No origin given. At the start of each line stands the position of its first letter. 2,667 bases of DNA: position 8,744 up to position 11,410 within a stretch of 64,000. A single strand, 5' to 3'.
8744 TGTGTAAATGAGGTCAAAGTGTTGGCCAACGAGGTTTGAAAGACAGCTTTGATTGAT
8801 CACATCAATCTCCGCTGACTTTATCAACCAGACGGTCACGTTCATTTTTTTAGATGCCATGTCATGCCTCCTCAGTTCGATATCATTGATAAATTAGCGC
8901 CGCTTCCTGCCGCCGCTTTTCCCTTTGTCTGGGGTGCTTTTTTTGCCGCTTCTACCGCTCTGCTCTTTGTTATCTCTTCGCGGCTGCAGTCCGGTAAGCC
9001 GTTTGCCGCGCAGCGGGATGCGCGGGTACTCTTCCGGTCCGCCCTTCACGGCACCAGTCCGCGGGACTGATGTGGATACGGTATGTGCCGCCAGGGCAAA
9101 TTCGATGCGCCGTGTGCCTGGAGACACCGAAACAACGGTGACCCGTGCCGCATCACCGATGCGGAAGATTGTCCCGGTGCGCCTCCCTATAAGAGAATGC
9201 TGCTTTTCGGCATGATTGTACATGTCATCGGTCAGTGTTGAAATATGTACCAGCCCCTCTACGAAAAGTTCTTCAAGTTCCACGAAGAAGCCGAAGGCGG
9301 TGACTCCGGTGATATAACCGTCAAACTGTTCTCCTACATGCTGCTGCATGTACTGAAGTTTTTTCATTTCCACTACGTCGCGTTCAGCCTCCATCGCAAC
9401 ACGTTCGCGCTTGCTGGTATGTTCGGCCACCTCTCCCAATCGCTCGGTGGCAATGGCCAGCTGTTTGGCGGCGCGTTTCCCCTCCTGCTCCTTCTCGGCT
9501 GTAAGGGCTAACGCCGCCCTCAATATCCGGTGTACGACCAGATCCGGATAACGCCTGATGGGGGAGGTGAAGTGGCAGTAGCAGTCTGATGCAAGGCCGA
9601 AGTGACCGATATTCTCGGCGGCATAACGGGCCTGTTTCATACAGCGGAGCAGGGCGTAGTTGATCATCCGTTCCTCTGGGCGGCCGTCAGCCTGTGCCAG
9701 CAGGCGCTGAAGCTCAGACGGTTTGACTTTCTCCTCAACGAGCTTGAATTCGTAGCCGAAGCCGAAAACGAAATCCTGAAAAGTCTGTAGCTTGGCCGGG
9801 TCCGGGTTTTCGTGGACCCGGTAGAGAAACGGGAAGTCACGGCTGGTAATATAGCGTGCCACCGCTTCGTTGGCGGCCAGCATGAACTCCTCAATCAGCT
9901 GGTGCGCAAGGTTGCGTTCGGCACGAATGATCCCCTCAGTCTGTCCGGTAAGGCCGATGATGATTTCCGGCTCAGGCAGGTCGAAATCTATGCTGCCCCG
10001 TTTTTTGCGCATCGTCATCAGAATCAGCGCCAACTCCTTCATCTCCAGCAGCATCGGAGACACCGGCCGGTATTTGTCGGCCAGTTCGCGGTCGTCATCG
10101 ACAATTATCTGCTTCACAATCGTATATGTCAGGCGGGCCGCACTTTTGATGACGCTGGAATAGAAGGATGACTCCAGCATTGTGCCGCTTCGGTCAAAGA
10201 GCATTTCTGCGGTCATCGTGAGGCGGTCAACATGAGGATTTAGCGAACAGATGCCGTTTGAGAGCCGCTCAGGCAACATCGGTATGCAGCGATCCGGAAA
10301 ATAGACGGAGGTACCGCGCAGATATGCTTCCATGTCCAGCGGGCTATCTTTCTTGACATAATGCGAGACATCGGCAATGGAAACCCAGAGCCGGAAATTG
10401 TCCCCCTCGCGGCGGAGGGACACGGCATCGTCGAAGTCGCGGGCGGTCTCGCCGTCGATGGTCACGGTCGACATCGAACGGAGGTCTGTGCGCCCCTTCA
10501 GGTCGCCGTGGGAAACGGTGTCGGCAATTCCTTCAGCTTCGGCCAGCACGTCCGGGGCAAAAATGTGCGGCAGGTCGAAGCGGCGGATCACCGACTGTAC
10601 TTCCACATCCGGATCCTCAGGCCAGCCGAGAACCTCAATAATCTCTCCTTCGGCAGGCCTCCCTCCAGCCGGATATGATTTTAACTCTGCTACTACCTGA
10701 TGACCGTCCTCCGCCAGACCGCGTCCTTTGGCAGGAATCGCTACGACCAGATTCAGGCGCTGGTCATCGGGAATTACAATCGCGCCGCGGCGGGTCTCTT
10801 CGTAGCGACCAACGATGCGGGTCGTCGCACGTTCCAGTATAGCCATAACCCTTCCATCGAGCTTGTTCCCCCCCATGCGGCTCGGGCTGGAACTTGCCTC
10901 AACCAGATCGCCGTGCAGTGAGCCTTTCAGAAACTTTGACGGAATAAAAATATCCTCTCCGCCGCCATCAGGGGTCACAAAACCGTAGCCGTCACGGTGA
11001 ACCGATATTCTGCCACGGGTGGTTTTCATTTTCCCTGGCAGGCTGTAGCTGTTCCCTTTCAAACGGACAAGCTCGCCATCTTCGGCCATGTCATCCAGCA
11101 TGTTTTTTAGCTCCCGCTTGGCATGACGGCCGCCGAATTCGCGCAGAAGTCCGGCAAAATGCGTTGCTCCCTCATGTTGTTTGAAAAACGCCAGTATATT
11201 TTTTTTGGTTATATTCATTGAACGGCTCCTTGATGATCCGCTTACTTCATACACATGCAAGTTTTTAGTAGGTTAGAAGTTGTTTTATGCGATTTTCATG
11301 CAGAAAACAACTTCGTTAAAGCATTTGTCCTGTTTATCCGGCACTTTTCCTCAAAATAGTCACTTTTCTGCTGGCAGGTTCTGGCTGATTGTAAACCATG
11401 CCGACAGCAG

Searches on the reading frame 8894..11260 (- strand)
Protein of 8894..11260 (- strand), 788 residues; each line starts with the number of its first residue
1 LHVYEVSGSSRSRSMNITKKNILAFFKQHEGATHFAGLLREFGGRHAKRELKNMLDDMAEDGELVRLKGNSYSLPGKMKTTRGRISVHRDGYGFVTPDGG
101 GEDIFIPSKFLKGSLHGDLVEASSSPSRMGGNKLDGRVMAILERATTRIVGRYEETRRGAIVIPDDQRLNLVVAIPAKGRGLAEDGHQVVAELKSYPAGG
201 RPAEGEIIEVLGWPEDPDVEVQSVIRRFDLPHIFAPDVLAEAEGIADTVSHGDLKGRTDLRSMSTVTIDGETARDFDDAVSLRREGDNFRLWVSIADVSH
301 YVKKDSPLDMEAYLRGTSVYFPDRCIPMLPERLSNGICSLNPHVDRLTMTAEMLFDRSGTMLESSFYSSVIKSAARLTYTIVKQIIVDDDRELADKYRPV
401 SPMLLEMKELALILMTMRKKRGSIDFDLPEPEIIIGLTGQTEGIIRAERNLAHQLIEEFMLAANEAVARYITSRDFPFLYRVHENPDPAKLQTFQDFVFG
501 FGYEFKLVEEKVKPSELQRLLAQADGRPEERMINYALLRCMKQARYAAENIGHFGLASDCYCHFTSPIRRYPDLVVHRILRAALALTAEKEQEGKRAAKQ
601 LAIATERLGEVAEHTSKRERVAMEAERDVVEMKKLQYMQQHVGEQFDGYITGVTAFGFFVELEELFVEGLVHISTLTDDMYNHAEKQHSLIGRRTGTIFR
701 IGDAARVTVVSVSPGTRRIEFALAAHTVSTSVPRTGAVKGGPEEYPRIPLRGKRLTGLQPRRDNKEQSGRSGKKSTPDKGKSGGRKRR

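Call 69: search_protein_families(library=pfam, proteins=[window:8894-11260:-], max_evalue=0.00001)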
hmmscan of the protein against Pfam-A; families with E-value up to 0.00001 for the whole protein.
window:8894-11260:- (788 aa): 4 families
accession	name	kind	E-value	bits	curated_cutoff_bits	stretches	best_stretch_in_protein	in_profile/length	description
PF00773.25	RNB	-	2.3e-112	375.9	29.3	1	257-584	1-324/326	RNB domain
PF17876.7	CSD2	-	5e-24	84.6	26.2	1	162-234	2-73/74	Cold shock domain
PF08206.17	OB_RNB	-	1.4e-14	54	24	1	83-126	1-44/58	Ribonuclease B OB domain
PF00575.29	S1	-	2.1e-09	38.1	22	1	642-721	4-71/74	S1 RNA binding domain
